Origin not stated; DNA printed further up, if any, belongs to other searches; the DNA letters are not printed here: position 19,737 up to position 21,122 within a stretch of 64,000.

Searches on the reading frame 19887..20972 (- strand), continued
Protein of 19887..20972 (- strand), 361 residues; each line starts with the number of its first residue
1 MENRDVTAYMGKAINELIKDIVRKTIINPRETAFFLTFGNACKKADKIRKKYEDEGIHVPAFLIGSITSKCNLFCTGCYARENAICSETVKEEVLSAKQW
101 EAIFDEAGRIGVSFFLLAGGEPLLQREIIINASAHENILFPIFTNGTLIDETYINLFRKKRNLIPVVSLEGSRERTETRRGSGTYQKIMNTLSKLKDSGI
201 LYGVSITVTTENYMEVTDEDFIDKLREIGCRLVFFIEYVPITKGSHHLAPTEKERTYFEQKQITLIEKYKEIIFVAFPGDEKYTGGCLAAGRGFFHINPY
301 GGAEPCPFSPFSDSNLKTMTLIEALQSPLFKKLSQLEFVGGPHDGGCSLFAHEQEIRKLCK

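Call 61: search_protein_families(library=pfam, proteins=[P0254, P0255, P0256, P0260, P0263, P0341, P0349, P0272, P0392, P0388], max_evalue=0.001)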
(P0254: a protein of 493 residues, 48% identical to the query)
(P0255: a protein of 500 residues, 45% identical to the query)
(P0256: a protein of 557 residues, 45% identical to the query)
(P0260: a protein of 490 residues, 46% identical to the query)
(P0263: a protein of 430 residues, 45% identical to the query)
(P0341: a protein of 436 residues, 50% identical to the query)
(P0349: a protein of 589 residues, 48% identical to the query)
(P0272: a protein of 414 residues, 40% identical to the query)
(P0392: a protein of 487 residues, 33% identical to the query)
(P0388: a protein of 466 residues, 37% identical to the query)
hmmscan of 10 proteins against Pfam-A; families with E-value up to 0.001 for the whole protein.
P0254 (493 aa): 4 families
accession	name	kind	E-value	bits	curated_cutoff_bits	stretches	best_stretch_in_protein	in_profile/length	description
PF00293.34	NUDIX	-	4.1e-19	69.3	21.1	1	4-121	7-133/134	NUDIX domain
PF14815.12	NUDIX_4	-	8e-16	58.3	35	1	5-120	3-112/113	NUDIX domain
PF04055.27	Radical_SAM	-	1.8e-12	48.1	29.5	1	193-342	2-158/166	Radical SAM superfamily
PF13353.11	Fer4_12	-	0.00045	20.9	22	1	196-255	13-69/137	4Fe-4S single cluster domain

P0255 (500 aa): 3 families
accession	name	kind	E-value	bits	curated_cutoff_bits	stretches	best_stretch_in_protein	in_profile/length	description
PF04055.27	Radical_SAM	-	1.3e-15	58.4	29.5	1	204-342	2-144/166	Radical SAM superfamily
PF13353.11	Fer4_12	-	5.8e-05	23.9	22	1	206-272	12-75/137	4Fe-4S single cluster domain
PF13186.11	SPASM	-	8e-05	23.3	21.5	1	425-475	1-55/67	Iron-sulfur cluster-binding domain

P0256 (557 aa): 3 families
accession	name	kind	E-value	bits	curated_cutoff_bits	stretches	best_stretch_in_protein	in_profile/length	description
PF04055.27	Radical_SAM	-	1.1e-12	48.9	29.5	1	67-217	2-159/166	Radical SAM superfamily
PF13353.11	Fer4_12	-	2.8e-05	24.9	22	1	69-128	12-68/137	4Fe-4S single cluster domain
PF13186.11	SPASM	-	0.0005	20.7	21.5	0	288-335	1-52/67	Iron-sulfur cluster-binding domain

P0260 (490 aa): 1 family
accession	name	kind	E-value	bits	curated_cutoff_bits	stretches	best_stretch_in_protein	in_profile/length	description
PF04055.27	Radical_SAM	-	4.5e-10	40.4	29.5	1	153-325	2-151/166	Radical SAM superfamily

P0263 (430 aa): 2 families
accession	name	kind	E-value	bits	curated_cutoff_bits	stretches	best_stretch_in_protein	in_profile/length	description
PF04055.27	Radical_SAM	-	2.9e-10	41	29.5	1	81-262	3-153/166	Radical SAM superfamily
PF13186.11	SPASM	-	0.00016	22.3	21.5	1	355-402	1-52/67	Iron-sulfur cluster-binding domain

P0341 (436 aa): 1 family
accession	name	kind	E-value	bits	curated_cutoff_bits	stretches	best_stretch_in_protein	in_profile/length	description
PF00474.23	SSF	-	2.4e-44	152.3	22.8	1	35-222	1-182/406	Sodium:solute symporter family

P0349 (589 aa): 4 families
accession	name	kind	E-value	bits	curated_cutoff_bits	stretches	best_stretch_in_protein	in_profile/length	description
PF07687.19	M20_dimer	-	5.6e-18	65.3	21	1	394-472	6-88/107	Peptidase dimerisation domain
PF01546.33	Peptidase_M20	-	6.1e-14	52.8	24.6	1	287-582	1-204/206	Peptidase family M20/M25/M40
PF04389.22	Peptidase_M28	-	3.6e-10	40.3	21.3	1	272-379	1-91/193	Peptidase family M28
PF05343.19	Peptidase_M42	-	1.6e-09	37.7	23.2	0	321-381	133-191/292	M42 glutamyl aminopeptidase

P0272 (414 aa): 2 families
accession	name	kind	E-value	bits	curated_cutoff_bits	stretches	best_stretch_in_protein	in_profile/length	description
PF04055.27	Radical_SAM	-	8.3e-17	62.3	29.5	1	110-242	2-143/166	Radical SAM superfamily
PF13353.11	Fer4_12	-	0.0008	20.2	22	0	113-169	13-70/137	4Fe-4S single cluster domain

P0392 (487 aa): 3 families
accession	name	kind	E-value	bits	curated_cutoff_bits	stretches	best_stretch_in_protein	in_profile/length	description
PF04055.27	Radical_SAM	-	1.3e-26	94.2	29.5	1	122-250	3-142/166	Radical SAM superfamily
PF13186.11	SPASM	-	2.9e-06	27.9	21.5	1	336-390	1-57/67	Iron-sulfur cluster-binding domain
PF13353.11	Fer4_12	-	0.0005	20.8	22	0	124-183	13-76/137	4Fe-4S single cluster domain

P0388 (466 aa): 3 families
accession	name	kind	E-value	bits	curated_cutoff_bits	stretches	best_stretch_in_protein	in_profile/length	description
PF04055.27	Radical_SAM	-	7.9e-20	72.1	29.5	1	122-251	3-142/166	Radical SAM superfamily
PF13186.11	SPASM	-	1.6e-06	28.7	21.5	1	340-400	1-63/67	Iron-sulfur cluster-binding domain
PF13353.11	Fer4_12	-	5.9e-05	23.8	22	1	124-187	13-79/137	4Fe-4S single cluster domain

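Call 62: search_solved_structures(query=L042:9396-9998:+, max_evalue=0.001)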
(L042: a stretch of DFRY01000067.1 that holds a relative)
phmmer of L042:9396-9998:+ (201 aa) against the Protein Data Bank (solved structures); distinct sequences matched with E-value up to 0.001: 5.
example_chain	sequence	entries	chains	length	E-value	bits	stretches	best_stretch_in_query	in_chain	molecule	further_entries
9i1x_A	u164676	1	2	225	1.9e-05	27.9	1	10-72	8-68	HTH-type transcriptional dual regulator CecR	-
2fbq_A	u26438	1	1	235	4.4e-05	26.7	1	14-105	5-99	probable transcriptional regulator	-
3s5r_A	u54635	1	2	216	0.00084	22.6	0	13-79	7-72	Transcriptional regulator TetR family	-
7e1l_A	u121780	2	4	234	0.00089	22.5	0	11-104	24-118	DUF1956 domain-containing protein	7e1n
2nx4_A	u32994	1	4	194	0.00099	22.3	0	14-106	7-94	Transcriptional regulator, TetR family protein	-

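Call 63: search_solved_structures(query=L080:7595-8218:+, max_evalue=0.001)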
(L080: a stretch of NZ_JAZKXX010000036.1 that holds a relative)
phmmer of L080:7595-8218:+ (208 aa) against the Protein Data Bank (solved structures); distinct sequences matched with E-value up to 0.001: 95 (the best 60 are shown).
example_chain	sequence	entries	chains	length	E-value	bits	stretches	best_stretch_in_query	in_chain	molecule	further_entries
5c4y_A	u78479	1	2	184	6.3e-12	48.9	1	3-55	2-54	Putative transcription regulator Lmo0852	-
7eqe_A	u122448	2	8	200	3.8e-10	43.1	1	2-56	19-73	TetR/AcrR family transcriptional regulator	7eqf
9b7y_A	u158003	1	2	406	9.4e-10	41.8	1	3-53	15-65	Transcriptional repressor Mce3R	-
3geu_A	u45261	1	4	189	1.6e-09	41.1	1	4-66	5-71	Intercellular adhesion protein R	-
2zcm_A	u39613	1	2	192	2.2e-09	40.6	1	3-62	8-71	Biofilm operon icaABCD HTH-type negative transcriptional regulator icaR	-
2zcn_A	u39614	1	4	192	2.7e-09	40.3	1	3-60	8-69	Biofilm operon icaABCD HTH-type negative transcriptional regulator icaR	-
5e57_A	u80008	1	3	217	2.3e-08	37.3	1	3-51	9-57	Transcription regulator AmtR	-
2eh3_A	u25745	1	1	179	3.7e-08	36.7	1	1-130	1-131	Transcriptional regulator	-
3vpr_A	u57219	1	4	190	6.5e-08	35.8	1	2-54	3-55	Transcriptional regulator, TetR family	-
4me9_A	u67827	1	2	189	2.3e-07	34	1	2-61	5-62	Transcriptional regulator, TetR family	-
7w2o_C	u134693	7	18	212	2.3e-07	34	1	4-86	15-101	Probable transcriptional regulator | TetR family transcriptional regulator | Putative transcriptional regulator, TetR family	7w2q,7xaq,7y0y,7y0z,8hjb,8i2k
2qop_A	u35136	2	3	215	3.4e-07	33.5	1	2-57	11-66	HTH-type transcriptional regulator acrR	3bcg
5mqq_A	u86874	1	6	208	3.9e-07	33.3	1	2-54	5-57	AmtR protein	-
6gy3_A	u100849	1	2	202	5.4e-07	32.8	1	2-54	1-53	AmtR protein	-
5ztc_A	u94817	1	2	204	5.5e-07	32.8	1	4-54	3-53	Lmo2088 protein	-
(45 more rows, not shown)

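Call 68: search_solved_structures(query=L025:8987-9424:+, max_evalue=0.00001)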
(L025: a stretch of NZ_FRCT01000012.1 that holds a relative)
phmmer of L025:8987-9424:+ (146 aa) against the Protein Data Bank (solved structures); distinct sequences matched with E-value up to 0.00001: 29.
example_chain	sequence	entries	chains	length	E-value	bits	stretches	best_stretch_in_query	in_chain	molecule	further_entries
1z91_A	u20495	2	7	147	8.7e-36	126.2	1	6-142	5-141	Organic hydroperoxide resistance transcriptional regulator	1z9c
2pfb_A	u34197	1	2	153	8.1e-30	106.9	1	9-137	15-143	Transcriptional regulator OhrR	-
2pex_A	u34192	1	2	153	2e-28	102.3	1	9-137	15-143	Transcriptional regulator OhrR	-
2bv6_A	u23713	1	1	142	1.2e-25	93.4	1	9-142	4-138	HTH-TYPE TRANSCRIPTIONAL REGULATOR MGRA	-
3hrm_A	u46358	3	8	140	2.3e-24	89.2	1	9-136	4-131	HTH-type transcriptional regulator sarZ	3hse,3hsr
4gxo_A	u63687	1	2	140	1.6e-22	83.3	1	9-136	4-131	MarR family regulatory protein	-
4hbl_A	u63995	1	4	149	2.6e-22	82.5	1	6-112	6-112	Transcriptional regulator, MarR family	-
5hli_A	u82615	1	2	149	5.4e-22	81.5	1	6-112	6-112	MarR family transcriptional regulator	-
5hlg_A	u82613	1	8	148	6.2e-22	81.3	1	6-112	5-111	MarR family transcriptional regulator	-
5hlh_A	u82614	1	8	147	7.4e-22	81.1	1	6-112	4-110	MarR family transcriptional regulator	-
8xt8_A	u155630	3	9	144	7e-09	39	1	38-116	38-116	MarR family transcriptional regulator | MarR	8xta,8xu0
8xt8_B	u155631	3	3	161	9.4e-09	38.6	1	38-116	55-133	MarR family transcriptional regulator | MarR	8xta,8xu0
3nrv_A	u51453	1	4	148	1.6e-08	37.9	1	27-140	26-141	Putative transcriptional regulator (MarR/EmrR family)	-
8za5_A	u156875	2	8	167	4.7e-08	36.4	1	29-106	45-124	MarR-family transcriptional regulator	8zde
3s2w_A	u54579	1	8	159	8.5e-08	35.5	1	42-123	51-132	Transcriptional regulator, MarR family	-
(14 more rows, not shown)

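Call 72: search_protein_families(library=pfam, proteins=[L030:9300-9980:+, L076:1058-1747:+, L013:11113-11847:+, L023:9186-9989:+, L068:3104-4297:+, L025:11100-11789:+, L069:11313-12320:+, L042:11197-11550:+, L072:9578-9988:+], max_evalue=0.01)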
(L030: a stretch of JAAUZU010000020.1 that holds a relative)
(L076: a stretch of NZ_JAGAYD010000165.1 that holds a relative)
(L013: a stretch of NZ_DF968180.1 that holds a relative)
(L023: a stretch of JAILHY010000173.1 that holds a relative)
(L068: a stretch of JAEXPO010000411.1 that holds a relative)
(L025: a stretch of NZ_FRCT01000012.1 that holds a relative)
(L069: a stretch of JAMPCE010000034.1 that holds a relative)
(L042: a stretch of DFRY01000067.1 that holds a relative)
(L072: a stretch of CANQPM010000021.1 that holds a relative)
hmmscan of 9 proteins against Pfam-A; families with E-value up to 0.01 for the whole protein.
L030:9300-9980:+ (227 aa): 1 family
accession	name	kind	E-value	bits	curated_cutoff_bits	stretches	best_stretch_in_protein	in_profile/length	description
PF07695.17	7TMR-DISM_7TM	-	0.0043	17.4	29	0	10-85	128-199/205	7TM diverse intracellular signalling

L076:1058-1747:+ (230 aa): 0 families

L013:11113-11847:+ (245 aa): 1 family
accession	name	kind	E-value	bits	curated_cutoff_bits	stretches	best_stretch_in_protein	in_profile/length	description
PF03591.19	AzlC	-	4.8e-44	150.6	32.1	1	30-169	1-137/137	AzlC protein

L023:9186-9989:+ (268 aa): 2 families
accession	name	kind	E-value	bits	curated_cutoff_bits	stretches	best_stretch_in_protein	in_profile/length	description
PF14512.11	TM1586_NiRdase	-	2.1e-36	126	27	1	3-237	1-214/215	Putative TM nitroreductase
PF00881.29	Nitroreductase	-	2.8e-17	63.9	23.5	2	72-133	108-167/167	Nitroreductase family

L068:3104-4297:+ (398 aa): 9 families
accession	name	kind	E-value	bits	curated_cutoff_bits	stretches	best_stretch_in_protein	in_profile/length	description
PF00248.27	Aldo_ket_red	-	3.4e-46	158.1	24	1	18-266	2-273/291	Aldo/keto reductase family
PF13187.11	Fer4_9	-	2e-09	37.7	27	1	298-365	2-50/52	4Fe-4S dicluster domain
PF13534.11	Fer4_17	-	2e-08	35.1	22.2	1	298-366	2-60/61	4Fe-4S dicluster domain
PF13746.11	Fer4_18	-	3.1e-06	27.8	27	0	347-373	56-82/114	4Fe-4S dicluster domain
PF13183.11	Fer4_8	-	6.5e-06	27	27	1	298-366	5-68/68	4Fe-4S dicluster domain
PF00037.32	Fer4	-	6.6e-05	23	21.1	1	350-366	6-22/24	4Fe-4S binding domain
PF12838.12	Fer4_7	-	0.00028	21.7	27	1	351-366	1-16/52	4Fe-4S dicluster domain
PF13237.11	Fer4_10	-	0.003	17.9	25.5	0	349-373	6-33/53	4Fe-4S dicluster domain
PF12797.12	Fer4_2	-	0.0082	16.5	24.5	1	349-363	7-21/22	4Fe-4S binding domain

L025:11100-11789:+ (230 aa): 0 families

L069:11313-12320:+ (336 aa): 6 families
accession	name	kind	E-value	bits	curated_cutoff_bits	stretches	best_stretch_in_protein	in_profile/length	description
PF01370.27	Epimerase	-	2.1e-22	80.2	20.9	1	3-217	1-237/240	NAD dependent epimerase/dehydratase family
PF16363.11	GDP_Man_Dehyd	-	7.7e-09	35.9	27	1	89-297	122-329/332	GDP-mannose 4,6 dehydratase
PF04321.23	RmlD_sub_bind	-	1.9e-08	34.2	27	1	1-67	1-56/287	RmlD substrate binding domain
PF13460.12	NAD_binding_10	-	1.3e-07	32.1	27.2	1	7-164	1-158/184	NAD(P)H-binding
PF05368.20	NmrA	-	2.3e-05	24.6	27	1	4-254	6-250/298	NmrA-like family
PF07993.18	NAD_binding_4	-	0.00042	20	20.1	0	109-154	164-209/258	Male sterility protein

L042:11197-11550:+ (118 aa): 1 family
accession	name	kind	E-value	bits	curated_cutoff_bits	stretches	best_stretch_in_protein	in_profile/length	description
PF03551.20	PadR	-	1.5e-23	83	27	1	21-92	1-72/75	Transcriptional regulator PadR-like family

L072:9578-9988:+ (137 aa): 2 families
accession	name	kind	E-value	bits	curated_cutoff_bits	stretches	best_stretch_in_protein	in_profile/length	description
PF12641.12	Flavodoxin_3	-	1.3e-05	25.6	27.5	1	5-86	2-86/160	Flavodoxin domain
PF12724.12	Flavodoxin_5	-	0.00011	23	27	1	5-65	2-69/145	Flavodoxin domain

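Call 75: list_cluster_members(proteins=[P0266, P0270, P0274, P0279, P0293, P0303, P0308, P0312, P0335, P0378])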
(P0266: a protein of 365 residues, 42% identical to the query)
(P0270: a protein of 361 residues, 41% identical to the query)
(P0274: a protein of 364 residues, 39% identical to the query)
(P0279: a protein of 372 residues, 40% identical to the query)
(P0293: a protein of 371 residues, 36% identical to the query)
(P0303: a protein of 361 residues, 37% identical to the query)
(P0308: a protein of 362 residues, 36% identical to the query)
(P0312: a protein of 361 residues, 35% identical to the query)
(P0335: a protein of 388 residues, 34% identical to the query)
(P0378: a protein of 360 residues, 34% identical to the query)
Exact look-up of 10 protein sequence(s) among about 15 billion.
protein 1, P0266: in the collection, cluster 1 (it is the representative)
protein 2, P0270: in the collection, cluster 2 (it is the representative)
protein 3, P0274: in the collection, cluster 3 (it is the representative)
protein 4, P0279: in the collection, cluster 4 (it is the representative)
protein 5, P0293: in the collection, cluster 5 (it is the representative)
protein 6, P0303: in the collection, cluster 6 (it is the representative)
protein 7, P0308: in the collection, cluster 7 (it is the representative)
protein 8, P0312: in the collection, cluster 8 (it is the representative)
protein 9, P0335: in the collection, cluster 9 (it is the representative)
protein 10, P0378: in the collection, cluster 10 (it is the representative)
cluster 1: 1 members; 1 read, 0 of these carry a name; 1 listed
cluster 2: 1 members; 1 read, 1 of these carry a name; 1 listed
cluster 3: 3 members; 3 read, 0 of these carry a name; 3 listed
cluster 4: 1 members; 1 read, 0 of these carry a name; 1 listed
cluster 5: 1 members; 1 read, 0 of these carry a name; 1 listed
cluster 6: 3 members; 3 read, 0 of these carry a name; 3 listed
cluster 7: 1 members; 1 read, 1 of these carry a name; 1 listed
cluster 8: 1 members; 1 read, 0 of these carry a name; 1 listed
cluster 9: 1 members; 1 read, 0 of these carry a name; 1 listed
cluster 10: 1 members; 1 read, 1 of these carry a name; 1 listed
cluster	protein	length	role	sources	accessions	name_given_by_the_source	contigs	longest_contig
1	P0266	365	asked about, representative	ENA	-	-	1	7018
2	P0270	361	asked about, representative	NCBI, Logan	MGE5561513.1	MAG: radical SAM protein [Chloroflexota bacterium]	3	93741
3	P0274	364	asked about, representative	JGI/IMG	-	-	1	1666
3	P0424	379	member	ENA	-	-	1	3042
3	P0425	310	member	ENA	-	-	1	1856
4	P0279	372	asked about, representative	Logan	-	-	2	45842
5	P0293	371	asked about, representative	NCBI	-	-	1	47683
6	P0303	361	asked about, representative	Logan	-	-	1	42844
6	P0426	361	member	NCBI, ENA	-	-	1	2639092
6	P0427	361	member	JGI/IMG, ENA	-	-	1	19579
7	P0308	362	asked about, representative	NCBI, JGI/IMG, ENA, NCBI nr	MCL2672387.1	MAG: radical SAM protein [Clostridiales bacterium] | radical SAM protein [Clostridiales bacterium]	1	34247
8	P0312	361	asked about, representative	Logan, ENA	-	-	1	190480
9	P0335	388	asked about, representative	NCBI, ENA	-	-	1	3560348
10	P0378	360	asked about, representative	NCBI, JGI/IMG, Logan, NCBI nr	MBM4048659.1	MAG: radical SAM protein [Planctomycetes bacterium] | radical SAM protein [Planctomycetota bacterium]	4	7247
